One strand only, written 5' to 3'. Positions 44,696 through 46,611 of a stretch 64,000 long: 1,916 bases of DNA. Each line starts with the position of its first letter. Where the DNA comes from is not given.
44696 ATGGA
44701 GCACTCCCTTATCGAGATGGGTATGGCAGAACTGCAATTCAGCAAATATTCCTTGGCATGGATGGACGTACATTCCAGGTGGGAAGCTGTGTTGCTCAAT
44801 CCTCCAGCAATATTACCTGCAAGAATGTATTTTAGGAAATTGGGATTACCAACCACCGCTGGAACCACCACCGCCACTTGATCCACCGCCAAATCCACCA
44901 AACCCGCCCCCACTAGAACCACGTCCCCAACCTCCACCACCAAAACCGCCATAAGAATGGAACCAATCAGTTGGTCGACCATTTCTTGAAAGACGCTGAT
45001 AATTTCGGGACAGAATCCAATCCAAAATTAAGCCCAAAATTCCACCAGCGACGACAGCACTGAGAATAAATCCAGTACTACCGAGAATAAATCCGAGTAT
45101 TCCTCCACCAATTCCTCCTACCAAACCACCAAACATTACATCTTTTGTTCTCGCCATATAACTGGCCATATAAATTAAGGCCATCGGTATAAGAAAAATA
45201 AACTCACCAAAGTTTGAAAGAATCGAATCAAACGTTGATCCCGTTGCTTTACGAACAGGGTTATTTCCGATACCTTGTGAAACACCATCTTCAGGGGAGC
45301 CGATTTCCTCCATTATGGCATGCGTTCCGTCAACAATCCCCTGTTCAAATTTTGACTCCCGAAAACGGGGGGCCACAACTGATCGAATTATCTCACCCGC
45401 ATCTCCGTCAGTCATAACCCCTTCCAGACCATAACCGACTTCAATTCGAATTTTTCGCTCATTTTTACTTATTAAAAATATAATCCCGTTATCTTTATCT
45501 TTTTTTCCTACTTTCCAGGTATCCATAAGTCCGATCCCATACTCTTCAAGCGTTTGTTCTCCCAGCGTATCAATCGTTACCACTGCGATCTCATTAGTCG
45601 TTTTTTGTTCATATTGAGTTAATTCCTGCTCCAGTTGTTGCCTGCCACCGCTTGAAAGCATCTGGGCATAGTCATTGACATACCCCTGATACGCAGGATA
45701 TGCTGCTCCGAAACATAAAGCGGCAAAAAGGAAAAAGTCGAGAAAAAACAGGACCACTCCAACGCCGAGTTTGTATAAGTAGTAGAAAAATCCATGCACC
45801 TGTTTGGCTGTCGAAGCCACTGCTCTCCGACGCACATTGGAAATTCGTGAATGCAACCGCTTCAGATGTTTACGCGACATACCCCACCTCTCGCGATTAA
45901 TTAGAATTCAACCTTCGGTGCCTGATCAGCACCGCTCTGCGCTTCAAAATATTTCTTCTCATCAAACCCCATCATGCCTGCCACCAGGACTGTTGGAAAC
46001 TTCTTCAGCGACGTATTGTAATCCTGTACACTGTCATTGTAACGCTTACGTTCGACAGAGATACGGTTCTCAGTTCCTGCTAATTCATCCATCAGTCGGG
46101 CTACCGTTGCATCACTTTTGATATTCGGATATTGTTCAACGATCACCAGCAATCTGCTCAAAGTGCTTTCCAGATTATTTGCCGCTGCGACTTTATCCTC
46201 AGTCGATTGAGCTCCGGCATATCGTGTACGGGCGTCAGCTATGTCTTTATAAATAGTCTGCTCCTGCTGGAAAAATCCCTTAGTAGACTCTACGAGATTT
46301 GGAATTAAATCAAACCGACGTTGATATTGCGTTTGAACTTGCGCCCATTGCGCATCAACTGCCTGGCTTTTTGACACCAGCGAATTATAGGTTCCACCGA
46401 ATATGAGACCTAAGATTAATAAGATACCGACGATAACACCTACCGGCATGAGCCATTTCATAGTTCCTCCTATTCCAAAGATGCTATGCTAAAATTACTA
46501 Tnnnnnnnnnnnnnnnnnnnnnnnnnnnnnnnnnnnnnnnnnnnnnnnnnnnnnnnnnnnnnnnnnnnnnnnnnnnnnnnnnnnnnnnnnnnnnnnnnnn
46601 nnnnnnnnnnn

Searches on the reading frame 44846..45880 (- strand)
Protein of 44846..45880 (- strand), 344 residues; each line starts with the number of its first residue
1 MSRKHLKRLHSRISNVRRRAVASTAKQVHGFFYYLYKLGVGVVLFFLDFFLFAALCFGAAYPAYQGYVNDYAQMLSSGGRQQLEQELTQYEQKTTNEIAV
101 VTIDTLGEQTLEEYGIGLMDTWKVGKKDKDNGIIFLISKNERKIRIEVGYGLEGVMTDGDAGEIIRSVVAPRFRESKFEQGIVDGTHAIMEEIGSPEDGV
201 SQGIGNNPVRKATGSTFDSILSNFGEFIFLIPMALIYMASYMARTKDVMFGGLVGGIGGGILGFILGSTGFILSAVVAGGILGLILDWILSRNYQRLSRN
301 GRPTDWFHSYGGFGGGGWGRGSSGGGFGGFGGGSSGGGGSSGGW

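Call 20: search_protein_families(library=pfam, proteins=[window:44846-45880:-], max_evalue=0.001)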
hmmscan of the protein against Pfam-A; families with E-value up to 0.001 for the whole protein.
window:44846-45880:- (344 aa): 1 family
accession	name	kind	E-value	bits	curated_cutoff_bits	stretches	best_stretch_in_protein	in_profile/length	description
PF04536.20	TPM_phosphatase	-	1.4e-41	141.8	22.1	1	68-191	1-124/125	TPM domain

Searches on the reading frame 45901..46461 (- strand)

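Call 20: search_protein_families(library=pfam, proteins=[window:45901-46461:-], max_evalue=0.001)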
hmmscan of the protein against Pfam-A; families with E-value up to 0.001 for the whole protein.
window:45901-46461:- (186 aa): 1 family
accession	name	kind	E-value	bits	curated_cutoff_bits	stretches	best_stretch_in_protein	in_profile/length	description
PF04011.17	LemA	-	1.3e-55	187.8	26.2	1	38-186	1-149/149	LemA family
